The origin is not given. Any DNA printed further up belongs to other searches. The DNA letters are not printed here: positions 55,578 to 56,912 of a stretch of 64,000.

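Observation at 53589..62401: Nine-gene TonB-energised operon that embeds an ATP-driven low-potential reductase pair and redox membrane proteins instead of an ABC permease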

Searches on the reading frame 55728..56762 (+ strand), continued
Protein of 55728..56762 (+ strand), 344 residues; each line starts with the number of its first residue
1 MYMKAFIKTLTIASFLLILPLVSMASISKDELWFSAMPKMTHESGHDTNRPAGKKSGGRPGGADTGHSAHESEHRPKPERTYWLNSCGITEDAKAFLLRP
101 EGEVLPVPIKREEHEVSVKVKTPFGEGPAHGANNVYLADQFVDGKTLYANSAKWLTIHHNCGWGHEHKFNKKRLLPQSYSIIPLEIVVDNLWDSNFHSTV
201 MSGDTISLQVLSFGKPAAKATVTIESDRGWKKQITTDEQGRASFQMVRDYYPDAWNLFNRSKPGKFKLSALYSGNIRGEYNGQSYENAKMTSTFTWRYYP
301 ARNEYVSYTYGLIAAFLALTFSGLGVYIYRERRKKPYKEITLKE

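Call 97: search_protein_families(library=pfam, proteins=[P0296, P0342, P0287, P0313, P0292, P0312, P0275, P0382], max_evalue=0.001)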
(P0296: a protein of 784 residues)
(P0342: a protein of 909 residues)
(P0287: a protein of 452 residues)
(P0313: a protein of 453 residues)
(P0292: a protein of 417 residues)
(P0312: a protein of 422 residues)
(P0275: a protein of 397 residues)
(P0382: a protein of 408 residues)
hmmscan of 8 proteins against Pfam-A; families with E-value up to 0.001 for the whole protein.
P0296 (784 aa): 3 families
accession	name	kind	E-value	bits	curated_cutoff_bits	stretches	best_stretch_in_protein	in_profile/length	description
PF12801.12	Fer4_5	-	2.5e-11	43.8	22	2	58-101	1-44/48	4Fe-4S binding domain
PF10670.15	DUF4198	-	2.6e-05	24.9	34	1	638-685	142-195/209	Domain of unknown function (DUF4198)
PF04893.22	Yip1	-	0.00098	19.5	28.6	1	250-443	20-168/173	Yip1 domain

P0342 (909 aa): 3 families
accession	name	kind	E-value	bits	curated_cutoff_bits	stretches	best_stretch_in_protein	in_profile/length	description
PF05573.18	NosL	-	4.5e-15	56.6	24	1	486-590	9-124/131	NosL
PF12801.12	Fer4_5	-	3.8e-10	40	22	2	60-101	3-44/48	4Fe-4S binding domain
PF10670.15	DUF4198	-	6.5e-07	30.1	34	1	697-825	71-195/209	Domain of unknown function (DUF4198)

P0287 (452 aa): 1 family
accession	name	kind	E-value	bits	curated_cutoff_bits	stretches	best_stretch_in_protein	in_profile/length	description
PF10670.15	DUF4198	-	4.1e-07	30.8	34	1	310-355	144-195/209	Domain of unknown function (DUF4198)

P0313 (453 aa): 0 families

P0292 (417 aa): 2 families
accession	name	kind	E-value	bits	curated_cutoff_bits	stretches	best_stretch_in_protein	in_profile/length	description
PF10670.15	DUF4198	-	0.00015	22.4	34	1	269-317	141-195/209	Domain of unknown function (DUF4198)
PF13620.12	CarboxypepD_reg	-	0.00031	21.5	32.3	1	283-318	9-45/82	Carboxypeptidase regulatory-like domain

P0312 (422 aa): 3 families
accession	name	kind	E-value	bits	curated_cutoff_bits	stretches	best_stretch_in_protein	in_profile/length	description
PF10670.15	DUF4198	-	1.2e-05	26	34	1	278-325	142-195/209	Domain of unknown function (DUF4198)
PF11974.14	bMG3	-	7.1e-05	23.2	34.9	1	274-325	5-58/103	Bacterial alpha-2-macroglobulin MG3 domain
PF13620.12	CarboxypepD_reg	-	0.00045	21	32.3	0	292-326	10-45/82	Carboxypeptidase regulatory-like domain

P0275 (397 aa): 1 family
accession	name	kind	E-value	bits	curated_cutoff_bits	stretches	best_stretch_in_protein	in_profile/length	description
PF10670.15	DUF4198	-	4.2e-06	27.5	34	1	139-299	30-195/209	Domain of unknown function (DUF4198)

P0382 (408 aa): 0 families

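Call 99: find_encoding_contigs(protein=P0342, flank=10000, max_places=2)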
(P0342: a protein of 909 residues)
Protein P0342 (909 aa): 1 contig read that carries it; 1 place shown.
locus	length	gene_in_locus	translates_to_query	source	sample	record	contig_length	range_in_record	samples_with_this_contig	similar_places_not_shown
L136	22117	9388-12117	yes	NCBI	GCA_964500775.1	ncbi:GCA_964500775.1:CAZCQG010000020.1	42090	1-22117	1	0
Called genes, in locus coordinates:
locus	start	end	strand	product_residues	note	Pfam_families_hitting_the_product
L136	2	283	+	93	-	?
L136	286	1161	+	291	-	PF01370:Epimerase, PF04321:RmlD_sub_bind (weak), PF08338:DUF1731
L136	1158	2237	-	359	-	PF01292:Ni_hydr_CYTB, PF09626:DHC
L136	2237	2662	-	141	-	PF09626:DHC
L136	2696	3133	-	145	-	PF09086:DUF1924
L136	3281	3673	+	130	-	-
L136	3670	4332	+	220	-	PF00072:Response_reg, PF00486:Trans_reg_C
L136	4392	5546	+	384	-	PF00672:HAMP, PF00512:HisKA, PF02518:HATPase_c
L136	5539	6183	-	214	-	PF03544:TonB_C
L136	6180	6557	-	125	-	PF02472:ExbD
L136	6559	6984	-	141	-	PF01618:MotA_ExbB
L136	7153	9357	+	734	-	PF07715:Plug, PF00593:TonB_dep_Rec_b-barrel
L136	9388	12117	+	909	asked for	PF12801:Fer4_5, PF05573:NosL, PF10670:DUF4198 (weak)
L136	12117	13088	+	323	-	PF12801:Fer4_5, PF13237:Fer4_10, PF14697:Fer4_21 (weak), PF12838:Fer4_7 (weak), PF13187:Fer4_9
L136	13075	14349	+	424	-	PF06050:HGD-D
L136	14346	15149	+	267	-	PF01869:BcrAD_BadFG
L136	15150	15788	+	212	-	PF13386:DsbD_2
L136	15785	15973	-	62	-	-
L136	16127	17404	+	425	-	PF13487:HD_5, PF01966:HD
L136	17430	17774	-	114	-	PF06518:DUF1104 (weak)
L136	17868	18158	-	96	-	-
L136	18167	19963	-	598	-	PF00672:HAMP (faint), PF00015:MCPsignal, PF13682:CZB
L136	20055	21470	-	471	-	PF00171:Aldedh, PF05893:LuxC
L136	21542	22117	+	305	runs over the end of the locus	PF01063:Aminotran_4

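Call 101: find_encoding_contigs(protein=P0296, flank=10000, max_places=2)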
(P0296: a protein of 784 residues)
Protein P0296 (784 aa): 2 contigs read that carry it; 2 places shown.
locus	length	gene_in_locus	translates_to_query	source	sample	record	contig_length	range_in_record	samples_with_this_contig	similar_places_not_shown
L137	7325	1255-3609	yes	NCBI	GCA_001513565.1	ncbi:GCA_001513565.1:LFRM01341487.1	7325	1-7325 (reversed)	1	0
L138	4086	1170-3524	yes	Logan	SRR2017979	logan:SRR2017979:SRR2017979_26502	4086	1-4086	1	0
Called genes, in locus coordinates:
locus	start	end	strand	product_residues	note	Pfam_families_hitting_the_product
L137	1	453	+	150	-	?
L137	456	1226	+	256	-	PF00072:Response_reg, PF00486:Trans_reg_C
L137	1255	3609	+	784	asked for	PF12801:Fer4_5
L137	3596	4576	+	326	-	PF12801:Fer4_5, PF00037:Fer4 (faint), PF13484:Fer4_16 (faint), PF13237:Fer4_10, PF14697:Fer4_21 (weak), PF12838:Fer4_7 (weak), PF13187:Fer4_9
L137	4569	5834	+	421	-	PF06050:HGD-D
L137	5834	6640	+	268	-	PF01869:BcrAD_BadFG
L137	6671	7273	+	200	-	PF04851:ResIII, PF00270:DEAD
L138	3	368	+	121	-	?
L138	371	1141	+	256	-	PF00072:Response_reg, PF00486:Trans_reg_C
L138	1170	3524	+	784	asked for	PF12801:Fer4_5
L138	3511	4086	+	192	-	?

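Call 103: search_protein_families(library=ncbifam, proteins=[P0342, P0296, L136:7153-9357:+, L132:7852-9975:+, L132:6536-7513:-, L132:2722-3198:+], max_evalue=1e-8)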
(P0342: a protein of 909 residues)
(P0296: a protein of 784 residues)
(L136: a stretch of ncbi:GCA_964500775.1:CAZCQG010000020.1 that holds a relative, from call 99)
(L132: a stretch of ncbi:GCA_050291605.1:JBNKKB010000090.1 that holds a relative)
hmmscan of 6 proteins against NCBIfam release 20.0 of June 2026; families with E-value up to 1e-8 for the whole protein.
P0342 (909 aa): 1 family
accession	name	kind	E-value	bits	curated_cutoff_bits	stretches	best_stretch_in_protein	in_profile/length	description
NF007013.0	PRK09477.1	equivalog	7.2e-09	35.1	234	1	109-238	144-277/286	quinol dehydrogenase ferredoxin subunit NapH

P0296 (784 aa): 1 family
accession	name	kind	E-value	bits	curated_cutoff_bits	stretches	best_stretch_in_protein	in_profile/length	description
TIGR02163.1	napH_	subfamily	2.1e-09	37.3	213.05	1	76-238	76-254/255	NapH/MauN family ferredoxin-type protein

L136:7153-9357:+ (734 aa): 18 families
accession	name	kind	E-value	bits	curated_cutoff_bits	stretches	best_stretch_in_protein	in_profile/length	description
TIGR01783.1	TonB-siderophor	subfamily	4.8e-52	177.5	223.5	2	90-355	4-273/649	TonB-dependent siderophore receptor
TIGR01785.1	TonB-hemin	subfamily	5.2e-40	137.5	316.85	1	68-734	1-677/677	TonB-dependent heme/hemoglobin receptor family protein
TIGR01786.1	TonB-hemlactrns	subfamily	3.9e-39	134.6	323.75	2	207-734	202-719/719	TonB-dependent hemoglobin/transferrin/lactoferrin family receptor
TIGR01779.1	TonB-B12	equivalog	6.1e-32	110.9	599.7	1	86-699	43-593/614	TonB-dependent vitamin B12 receptor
NF041535.1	TonB_rec_PqqU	equivalog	3.8e-29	101.5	1200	2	411-699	375-643/676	TonB-dependent receptor PqqU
NF007926.1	PRK10641.1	equivalog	1.3e-21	76.8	836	1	89-699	45-596/617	TonB-dependent vitamin B12 receptor BtuB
NF049947.1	TonB_dep_PCPU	exception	1.1e-18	66.9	800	1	93-279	55-250/685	TonB-dependent receptor, PCPU motif-type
NF049944.1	TonB_dep_PUIUD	equivalog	3.6e-18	65.2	850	1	90-282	59-259/686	TonB-dependent receptor, PUIUD motif-type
NF010010.0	PRK13483.1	equivalog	7.4e-18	63.9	927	1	88-591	50-548/660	ligand-gated channel protein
NF053590.1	TonB_dep_TOL0244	equivalog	2.4e-13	49.6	645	1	62-707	4-588/604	TOL_0244 family TonB-dependent receptor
NF010651.0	PRK14050.1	equivalog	6.3e-13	47.7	884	0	81-216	71-204/730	TonB-dependent siderophore receptor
NF010011.0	PRK13484.1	equivalog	7.2e-13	47.7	1197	1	89-230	48-192/682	IreA family TonB-dependent siderophore receptor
NF007478.2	PRK10064.1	equivalog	3.6e-12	45.4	745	1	55-203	16-163/663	catecholate siderophore receptor CirA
NF049945.1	TonB_dep_FCYXU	equivalog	2.2e-11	43.1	825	1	64-440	27-415/697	TonB-dependent receptor, FCYXU motif-type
NF010038.0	PRK13513.1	equivalog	3.6e-10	39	942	1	89-698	53-636/659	ligand-gated channel protein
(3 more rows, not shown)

L132:7852-9975:+ (707 aa): 24 families
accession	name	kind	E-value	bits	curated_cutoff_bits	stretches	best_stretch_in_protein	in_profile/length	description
TIGR01783.1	TonB-siderophor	subfamily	5.2e-59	200.5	223.5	1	44-707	1-649/649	TonB-dependent siderophore receptor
NF041535.1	TonB_rec_PqqU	equivalog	2.1e-40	138.7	1200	2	41-161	12-133/676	TonB-dependent receptor PqqU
TIGR01785.1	TonB-hemin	subfamily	3.9e-38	131.3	316.85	2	28-206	1-184/677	TonB-dependent heme/hemoglobin receptor family protein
TIGR01786.1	TonB-hemlactrns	subfamily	2.8e-37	128.5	323.75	2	337-707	347-719/719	TonB-dependent hemoglobin/transferrin/lactoferrin family receptor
TIGR01779.1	TonB-B12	equivalog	9.9e-33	113.5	599.7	1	19-199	20-195/614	TonB-dependent vitamin B12 receptor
NF010651.0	PRK14050.1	equivalog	3.9e-30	104.6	884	2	23-190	57-218/730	TonB-dependent siderophore receptor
NF007926.1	PRK10641.1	equivalog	1.9e-28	99.4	836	1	14-196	11-190/617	TonB-dependent vitamin B12 receptor BtuB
NF010650.0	PRK14049.1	equivalog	4.9e-25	87.8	904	1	28-204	65-236/729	ferrioxamine B receptor precursor protein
NF007465.0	PRK10044.1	equivalog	8.2e-25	87.1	803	1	32-195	66-224/726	ferrichrome porin FhuA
NF053590.1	TonB_dep_TOL0244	equivalog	4.3e-24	85.1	645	1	27-205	9-186/604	TOL_0244 family TonB-dependent receptor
NF047944.1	FoxamRcptFoxA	equivalog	2.1e-23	82.5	1300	1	30-175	39-180/697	ferrioxamine B receptor FoxA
NF010010.0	PRK13483.1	equivalog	2.7e-23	81.8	927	1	7-172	12-177/660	ligand-gated channel protein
NF010012.0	PRK13486.1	equivalog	3.9e-23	81.7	924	1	13-163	10-163/696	TonB-dependent receptor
NF050067.1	TonBEntbctnRecCfrA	equivalog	1.1e-21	76.8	1200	1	14-210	14-206/698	TonB-dependent ferric enterobactin receptor CfrA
NF010038.0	PRK13513.1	equivalog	2.1e-20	72.8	942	1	19-171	25-178/659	ligand-gated channel protein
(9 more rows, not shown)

L132:6536-7513:- (325 aa): 0 families

L132:2722-3198:+ (158 aa): 0 families
